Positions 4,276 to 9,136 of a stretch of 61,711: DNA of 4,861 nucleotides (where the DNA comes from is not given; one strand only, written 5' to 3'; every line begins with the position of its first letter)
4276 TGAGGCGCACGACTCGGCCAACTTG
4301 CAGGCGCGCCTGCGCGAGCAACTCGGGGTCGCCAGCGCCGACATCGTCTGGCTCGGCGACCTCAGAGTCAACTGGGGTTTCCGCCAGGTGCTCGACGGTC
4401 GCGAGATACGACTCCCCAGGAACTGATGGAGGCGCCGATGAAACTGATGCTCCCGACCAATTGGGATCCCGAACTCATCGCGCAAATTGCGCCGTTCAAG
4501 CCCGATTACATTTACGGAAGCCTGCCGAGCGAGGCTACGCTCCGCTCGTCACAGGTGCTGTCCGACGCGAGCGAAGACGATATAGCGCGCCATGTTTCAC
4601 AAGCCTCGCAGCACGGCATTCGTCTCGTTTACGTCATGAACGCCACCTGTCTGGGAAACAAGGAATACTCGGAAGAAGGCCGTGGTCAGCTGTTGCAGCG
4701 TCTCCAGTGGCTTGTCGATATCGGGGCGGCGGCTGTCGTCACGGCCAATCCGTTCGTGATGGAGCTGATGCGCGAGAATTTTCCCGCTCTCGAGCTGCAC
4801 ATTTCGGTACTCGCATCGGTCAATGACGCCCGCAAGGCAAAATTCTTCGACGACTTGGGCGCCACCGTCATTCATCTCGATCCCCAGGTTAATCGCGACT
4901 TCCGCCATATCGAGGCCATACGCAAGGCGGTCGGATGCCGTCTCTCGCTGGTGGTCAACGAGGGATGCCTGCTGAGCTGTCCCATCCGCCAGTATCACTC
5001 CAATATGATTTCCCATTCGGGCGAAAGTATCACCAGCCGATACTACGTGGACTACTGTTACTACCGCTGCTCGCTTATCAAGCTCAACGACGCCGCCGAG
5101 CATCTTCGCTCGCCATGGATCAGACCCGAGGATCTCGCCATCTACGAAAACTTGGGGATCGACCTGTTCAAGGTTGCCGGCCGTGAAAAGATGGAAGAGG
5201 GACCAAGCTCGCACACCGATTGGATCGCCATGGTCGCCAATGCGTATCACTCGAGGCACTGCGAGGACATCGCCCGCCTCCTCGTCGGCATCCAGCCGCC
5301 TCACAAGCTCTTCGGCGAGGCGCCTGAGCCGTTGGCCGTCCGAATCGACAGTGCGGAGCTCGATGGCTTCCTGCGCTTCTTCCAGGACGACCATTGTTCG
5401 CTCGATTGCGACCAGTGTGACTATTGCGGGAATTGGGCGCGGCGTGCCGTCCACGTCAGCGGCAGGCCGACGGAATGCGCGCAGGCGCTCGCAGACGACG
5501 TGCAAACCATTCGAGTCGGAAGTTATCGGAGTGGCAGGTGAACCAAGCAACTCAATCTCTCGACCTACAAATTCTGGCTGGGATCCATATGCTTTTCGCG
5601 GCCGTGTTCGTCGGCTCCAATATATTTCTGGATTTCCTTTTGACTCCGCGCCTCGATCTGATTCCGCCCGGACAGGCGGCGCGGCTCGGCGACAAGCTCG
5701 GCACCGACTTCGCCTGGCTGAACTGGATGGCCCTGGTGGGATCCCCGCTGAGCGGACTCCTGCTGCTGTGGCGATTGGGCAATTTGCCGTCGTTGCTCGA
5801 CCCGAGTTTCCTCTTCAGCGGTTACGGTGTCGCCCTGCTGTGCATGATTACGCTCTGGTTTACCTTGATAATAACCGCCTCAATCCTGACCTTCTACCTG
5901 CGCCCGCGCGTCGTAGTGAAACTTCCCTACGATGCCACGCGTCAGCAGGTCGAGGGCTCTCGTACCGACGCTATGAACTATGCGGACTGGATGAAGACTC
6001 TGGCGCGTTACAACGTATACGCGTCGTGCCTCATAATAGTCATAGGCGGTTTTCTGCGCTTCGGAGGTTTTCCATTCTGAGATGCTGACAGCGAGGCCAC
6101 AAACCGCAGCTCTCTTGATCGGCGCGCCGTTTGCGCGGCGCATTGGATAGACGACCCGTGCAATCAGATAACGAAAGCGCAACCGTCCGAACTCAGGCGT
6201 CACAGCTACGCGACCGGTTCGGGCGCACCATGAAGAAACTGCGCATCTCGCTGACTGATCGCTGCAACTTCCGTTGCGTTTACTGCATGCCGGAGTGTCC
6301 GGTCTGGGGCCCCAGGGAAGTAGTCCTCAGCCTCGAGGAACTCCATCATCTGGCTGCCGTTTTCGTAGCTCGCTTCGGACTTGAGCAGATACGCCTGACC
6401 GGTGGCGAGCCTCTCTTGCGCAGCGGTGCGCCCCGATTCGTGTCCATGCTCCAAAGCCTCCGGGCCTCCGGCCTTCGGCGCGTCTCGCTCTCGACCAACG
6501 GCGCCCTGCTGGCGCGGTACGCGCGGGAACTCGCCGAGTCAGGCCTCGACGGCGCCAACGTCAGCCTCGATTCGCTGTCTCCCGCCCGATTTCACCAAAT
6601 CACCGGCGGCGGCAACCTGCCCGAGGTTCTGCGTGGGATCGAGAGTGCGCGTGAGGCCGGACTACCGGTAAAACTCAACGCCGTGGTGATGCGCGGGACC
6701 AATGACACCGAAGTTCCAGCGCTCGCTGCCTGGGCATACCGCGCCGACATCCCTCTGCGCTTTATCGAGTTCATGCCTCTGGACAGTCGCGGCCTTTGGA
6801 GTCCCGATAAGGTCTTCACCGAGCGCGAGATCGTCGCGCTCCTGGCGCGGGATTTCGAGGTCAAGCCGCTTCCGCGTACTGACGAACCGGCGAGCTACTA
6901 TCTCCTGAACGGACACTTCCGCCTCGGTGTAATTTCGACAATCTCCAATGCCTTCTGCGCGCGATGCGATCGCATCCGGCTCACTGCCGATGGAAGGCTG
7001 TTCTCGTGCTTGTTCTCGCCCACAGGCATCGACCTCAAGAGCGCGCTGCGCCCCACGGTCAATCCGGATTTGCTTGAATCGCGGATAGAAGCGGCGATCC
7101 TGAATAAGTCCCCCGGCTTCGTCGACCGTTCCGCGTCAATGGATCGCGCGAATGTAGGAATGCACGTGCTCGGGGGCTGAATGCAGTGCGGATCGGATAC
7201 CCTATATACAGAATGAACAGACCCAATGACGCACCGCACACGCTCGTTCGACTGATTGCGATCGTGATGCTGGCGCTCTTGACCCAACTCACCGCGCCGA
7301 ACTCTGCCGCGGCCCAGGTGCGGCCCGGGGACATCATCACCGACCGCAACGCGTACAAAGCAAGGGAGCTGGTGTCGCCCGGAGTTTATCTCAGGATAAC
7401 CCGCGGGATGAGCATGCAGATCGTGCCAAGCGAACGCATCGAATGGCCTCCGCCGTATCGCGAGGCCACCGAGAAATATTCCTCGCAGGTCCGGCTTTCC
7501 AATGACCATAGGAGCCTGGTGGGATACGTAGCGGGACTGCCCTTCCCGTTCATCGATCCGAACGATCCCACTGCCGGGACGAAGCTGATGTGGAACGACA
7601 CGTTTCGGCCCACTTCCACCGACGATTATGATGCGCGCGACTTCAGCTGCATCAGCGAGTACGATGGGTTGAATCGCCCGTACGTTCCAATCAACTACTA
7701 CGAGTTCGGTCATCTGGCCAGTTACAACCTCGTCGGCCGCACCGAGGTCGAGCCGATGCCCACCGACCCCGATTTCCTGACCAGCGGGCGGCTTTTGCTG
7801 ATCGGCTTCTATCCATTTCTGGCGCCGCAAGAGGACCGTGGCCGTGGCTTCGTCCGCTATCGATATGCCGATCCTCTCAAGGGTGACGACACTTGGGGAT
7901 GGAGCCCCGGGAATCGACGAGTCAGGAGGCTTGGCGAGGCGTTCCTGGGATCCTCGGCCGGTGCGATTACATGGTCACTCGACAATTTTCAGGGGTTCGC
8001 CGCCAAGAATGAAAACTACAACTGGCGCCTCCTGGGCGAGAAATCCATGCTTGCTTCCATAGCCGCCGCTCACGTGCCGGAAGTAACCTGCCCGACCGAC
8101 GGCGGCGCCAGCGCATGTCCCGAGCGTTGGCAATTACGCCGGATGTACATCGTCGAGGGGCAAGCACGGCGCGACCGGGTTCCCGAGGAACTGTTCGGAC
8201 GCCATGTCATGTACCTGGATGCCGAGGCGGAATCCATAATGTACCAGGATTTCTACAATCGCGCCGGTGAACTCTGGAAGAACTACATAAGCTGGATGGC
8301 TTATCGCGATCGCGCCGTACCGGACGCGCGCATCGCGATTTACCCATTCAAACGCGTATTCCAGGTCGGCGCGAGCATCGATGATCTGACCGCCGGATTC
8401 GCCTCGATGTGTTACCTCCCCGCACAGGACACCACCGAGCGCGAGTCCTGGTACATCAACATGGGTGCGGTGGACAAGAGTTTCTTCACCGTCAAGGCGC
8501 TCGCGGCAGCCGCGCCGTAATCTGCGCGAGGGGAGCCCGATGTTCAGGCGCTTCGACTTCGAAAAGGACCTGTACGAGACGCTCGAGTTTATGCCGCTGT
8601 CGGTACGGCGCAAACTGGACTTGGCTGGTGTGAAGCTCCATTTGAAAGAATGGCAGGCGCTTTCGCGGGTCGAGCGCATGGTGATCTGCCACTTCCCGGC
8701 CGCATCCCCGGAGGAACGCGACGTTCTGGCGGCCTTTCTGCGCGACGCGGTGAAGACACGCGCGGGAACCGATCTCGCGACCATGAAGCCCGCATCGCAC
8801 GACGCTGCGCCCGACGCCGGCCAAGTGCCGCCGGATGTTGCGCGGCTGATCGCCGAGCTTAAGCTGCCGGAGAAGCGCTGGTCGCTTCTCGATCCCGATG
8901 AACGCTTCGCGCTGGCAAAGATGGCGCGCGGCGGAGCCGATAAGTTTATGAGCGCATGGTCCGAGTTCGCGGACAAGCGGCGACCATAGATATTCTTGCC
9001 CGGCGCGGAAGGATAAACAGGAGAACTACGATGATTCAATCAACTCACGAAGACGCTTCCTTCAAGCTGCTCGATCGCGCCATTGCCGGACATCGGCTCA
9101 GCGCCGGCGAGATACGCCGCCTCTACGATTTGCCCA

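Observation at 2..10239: Ten co-directional, translationally coupled genes tie a NarG/EbdA-type molybdoenzyme to adenylating, U32 and MqnC/E-CofH-type radical-SAM enzymes: candidate undescribed pathway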

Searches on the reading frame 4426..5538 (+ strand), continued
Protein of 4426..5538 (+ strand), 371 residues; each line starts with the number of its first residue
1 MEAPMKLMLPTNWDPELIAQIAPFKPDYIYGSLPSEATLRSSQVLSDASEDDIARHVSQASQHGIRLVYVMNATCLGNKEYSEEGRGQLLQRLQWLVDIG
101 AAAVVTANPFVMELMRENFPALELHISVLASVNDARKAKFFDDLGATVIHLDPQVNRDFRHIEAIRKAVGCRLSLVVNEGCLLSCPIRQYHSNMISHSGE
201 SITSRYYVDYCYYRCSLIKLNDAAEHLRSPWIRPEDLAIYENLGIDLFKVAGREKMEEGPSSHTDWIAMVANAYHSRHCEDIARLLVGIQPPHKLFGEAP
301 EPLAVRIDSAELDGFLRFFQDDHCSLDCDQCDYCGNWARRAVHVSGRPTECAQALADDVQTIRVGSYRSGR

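Call 97: search_dna_similar(query=window:4426-5538:+, collection=plasmids, mode=protein, max_evalue=1e-20, max_rows=20)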
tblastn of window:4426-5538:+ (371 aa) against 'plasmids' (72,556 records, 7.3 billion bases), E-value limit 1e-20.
Records with a match: 1; places in all: 1; records where one place covers at least 80% of the query: 1.
Best place of each record, by identity: <60% 1.
By first word of the organism name: Bacillus 1.
By predicted mobility (MOB-suite, as given by PLSDB): non-mobilizable 1.
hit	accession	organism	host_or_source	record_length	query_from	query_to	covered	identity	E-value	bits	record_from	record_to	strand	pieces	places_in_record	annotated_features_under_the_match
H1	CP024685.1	Bacillus wiedmannii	cell culture,soil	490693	3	347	93%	30.4%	9e-40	157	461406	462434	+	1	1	peptidase U32 | MFS transporter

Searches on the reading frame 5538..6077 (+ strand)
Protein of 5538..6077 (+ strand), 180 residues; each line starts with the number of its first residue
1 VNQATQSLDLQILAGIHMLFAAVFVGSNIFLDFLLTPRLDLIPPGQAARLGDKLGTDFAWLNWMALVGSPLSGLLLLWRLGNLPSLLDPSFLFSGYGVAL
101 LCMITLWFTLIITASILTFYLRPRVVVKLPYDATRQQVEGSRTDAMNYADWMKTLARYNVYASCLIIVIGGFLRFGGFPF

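Call 4: search_protein_families(library=pfam, proteins=[window:5538-6077:+], max_evalue=0.01)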
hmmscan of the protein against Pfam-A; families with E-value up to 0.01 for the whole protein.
window:5538-6077:+ (180 aa): 1 family
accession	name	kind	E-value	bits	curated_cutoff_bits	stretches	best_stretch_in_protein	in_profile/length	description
PF05425.18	CopD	-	5.2e-07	30.4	32.1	1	56-173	5-105/105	Copper resistance protein D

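Call 5: search_protein_families(library=ncbifam, proteins=[window:5538-6077:+], max_evalue=0.01)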
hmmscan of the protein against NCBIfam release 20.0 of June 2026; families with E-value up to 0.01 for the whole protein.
window:5538-6077:+ (180 aa): 0 families

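Call 98: predict_structure(protein=window:5538-6077:+)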
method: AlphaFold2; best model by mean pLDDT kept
length: 180 residues; sequences in the alignment: 1
mean_pLDDT: 56.9   pTM: 0.33
mean pLDDT of the five models: 56.9, 56.7, 55.7, 53.5, 50.6
residues with pLDDT >= 90: 0; 70-90: 8; 50-70: 139; < 50: 33
segments of 3 or more residues with pLDDT < 50: 122-133, 135-140, 142-144, 177-180
pLDDT, mean of each block of 10 residues (from residue 1): 58 67 62 52 54 55 50 57 59 65 69 62 42 46 54 61 61 49
secondary structure, 60 per line:
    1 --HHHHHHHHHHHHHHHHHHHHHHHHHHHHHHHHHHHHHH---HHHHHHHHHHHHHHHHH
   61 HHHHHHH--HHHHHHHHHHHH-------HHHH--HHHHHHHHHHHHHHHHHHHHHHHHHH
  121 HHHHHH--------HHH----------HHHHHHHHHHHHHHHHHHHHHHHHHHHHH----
elements in order: H3-40 H44-67 H70-81 H89-92 H95-126 H148-176

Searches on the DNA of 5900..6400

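Call 57: search_rna_families(source=window, start=5900, end=6400, threshold=evalue, max_evalue=1)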
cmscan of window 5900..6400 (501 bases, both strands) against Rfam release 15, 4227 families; matches with E-value up to 1: 0.
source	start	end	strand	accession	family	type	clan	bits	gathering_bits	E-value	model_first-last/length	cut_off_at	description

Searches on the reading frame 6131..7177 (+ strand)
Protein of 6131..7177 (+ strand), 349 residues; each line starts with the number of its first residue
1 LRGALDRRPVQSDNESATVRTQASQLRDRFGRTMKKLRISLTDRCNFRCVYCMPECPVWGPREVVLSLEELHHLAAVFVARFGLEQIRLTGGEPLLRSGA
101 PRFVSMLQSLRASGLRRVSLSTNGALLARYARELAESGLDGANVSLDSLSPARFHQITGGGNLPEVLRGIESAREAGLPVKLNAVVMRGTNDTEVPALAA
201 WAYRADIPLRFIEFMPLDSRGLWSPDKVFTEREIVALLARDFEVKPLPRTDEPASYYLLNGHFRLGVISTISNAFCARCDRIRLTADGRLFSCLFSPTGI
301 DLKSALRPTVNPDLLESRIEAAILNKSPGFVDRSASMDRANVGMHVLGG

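Call 4: search_protein_families(library=pfam, proteins=[window:6131-7177:+], max_evalue=0.01)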
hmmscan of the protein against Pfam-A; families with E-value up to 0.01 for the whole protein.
window:6131-7177:+ (349 aa): 3 families
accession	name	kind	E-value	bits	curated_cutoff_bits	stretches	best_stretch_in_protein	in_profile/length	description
PF04055.27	Radical_SAM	-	1.2e-33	117.1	29.5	1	39-201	1-165/166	Radical SAM superfamily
PF06463.18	Mob_synth_C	-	5.5e-31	107.6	37.4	1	208-329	2-125/128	Molybdenum Cofactor Synthesis C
PF13353.11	Fer4_12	-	8.8e-05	23.3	22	1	43-146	13-113/137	4Fe-4S single cluster domain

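Call 5: search_protein_families(library=ncbifam, proteins=[window:6131-7177:+], max_evalue=0.01)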
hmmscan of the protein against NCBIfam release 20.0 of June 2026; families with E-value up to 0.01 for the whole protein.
window:6131-7177:+ (349 aa): 64 families (the best 25 are shown)
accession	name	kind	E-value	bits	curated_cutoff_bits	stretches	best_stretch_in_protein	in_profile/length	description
TIGR02666.1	moaA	equivalog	1.5e-100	336.4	284.05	1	26-349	1-336/336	GTP 3',8-cyclase MoaA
TIGR02668.1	moaA_archaeal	equivalog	4.5e-67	226.2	325.25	1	26-330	1-302/303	GTP 3',8-cyclase MoaA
NF001199.0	PRK00164.2-1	equivalog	3.1e-61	207.2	231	1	25-329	2-304/308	GTP 3',8-cyclase MoaA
NF045646.2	rSAM_Se_TrsS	equivalog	1.8e-17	63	490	1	39-221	90-270/441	radical SAM (seleno)protein TrsS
NF045702.1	rSAM_GDGT_ether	equivalog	6.5e-17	61.3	450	1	38-234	89-285/486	tetraether lipid synthase Tes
TIGR04317.1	W_rSAM_matur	equivalog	1.9e-16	60.2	380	1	34-174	3-137/349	tungsten cofactor oxidoreductase radical SAM maturase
TIGR04311.1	rSAM_Geo_metal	subfamily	3.7e-16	59.2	400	1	35-203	3-175/423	radical SAM/SPASM family putative metalloenzyme maturase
TIGR04347.1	pseudo_SAM_Halo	equivalog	1.5e-15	57.4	525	1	40-186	43-184/390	TIGR04347 family pseudo-SAM/SPASM protein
TIGR04055.1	rSAM_NirJ2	equivalog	3.7e-15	56.3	500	1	42-204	7-163/326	putative heme d1 biosynthesis radical SAM protein NirJ2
TIGR04546.1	rSAM_ahbC_deAc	equivalog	6.3e-15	54.9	650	1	40-208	44-206/390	12,18-didecarboxysiroheme deacetylase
NF038283.1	viperin_w_prok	equivalog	1.9e-14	53.5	180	1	41-192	8-168/281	viperin family antiviral radical SAM protein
TIGR04545.1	rSAM_ahbD_hemeb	equivalog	5.4e-14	52.4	500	1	41-197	6-157/339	heme b synthase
NF050035.1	rSAM_WgK_link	exception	8e-14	51.4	650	1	37-181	11-151/367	radical SAM/SPASM peptide maturase WgkB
TIGR04466.1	rSAM_BlsE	equivalog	9.4e-12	45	400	1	37-199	5-159/327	cytosylglucuronate decarboxylase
NF038332.1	rSAM_rare_HxsC4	exception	1e-11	44.6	500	1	24-149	3-125/335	radical SAM protein HxsC4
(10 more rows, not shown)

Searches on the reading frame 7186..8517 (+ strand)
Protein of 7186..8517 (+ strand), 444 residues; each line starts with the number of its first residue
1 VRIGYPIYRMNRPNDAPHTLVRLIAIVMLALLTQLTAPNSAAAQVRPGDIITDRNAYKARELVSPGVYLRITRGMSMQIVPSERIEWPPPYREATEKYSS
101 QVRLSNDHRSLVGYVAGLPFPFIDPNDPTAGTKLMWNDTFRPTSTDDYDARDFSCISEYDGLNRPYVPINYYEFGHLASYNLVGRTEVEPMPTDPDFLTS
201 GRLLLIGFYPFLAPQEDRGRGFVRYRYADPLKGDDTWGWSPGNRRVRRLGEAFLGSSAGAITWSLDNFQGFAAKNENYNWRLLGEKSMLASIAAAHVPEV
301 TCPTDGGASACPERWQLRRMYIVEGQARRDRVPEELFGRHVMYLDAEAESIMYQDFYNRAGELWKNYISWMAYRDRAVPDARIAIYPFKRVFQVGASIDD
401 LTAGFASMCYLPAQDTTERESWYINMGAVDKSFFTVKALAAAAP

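Call 4: search_protein_families(library=pfam, proteins=[window:7186-8517:+], max_evalue=0.01)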
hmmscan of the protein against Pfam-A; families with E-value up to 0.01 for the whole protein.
window:7186-8517:+ (444 aa): 2 families
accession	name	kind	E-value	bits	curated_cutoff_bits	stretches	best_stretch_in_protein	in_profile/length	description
PF07044.18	DUF1329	-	1.5e-42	146.7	23.1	1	51-439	2-367/368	Protein of unknown function (DUF1329)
PF17131.11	LolA_like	-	1.8e-06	28.2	30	1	211-287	9-80/184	Outer membrane lipoprotein-sorting protein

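Call 5: search_protein_families(library=ncbifam, proteins=[window:7186-8517:+], max_evalue=0.01)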
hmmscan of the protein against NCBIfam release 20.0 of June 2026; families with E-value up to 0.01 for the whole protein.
window:7186-8517:+ (444 aa): 0 families

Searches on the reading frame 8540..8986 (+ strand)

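Call 4: search_protein_families(library=pfam, proteins=[window:8540-8986:+], max_evalue=0.01)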
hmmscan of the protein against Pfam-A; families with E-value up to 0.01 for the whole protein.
window:8540-8986:+ (149 aa): 1 family
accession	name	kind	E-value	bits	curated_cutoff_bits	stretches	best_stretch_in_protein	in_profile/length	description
PF09655.15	Nitr_red_assoc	-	1.1e-29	104.1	25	1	5-143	2-144/144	Conserved nitrate reductase-associated protein (Nitr_red_assoc)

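Call 5: search_protein_families(library=ncbifam, proteins=[window:8540-8986:+], max_evalue=0.01)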
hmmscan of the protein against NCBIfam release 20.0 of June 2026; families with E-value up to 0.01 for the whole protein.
window:8540-8986:+ (149 aa): 1 family
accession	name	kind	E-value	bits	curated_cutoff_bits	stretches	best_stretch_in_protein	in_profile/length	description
TIGR02664.1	nitr_red_assoc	subfamily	1.5e-26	93.7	110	1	5-136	2-138/145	nitrate reductase maturation protein NarM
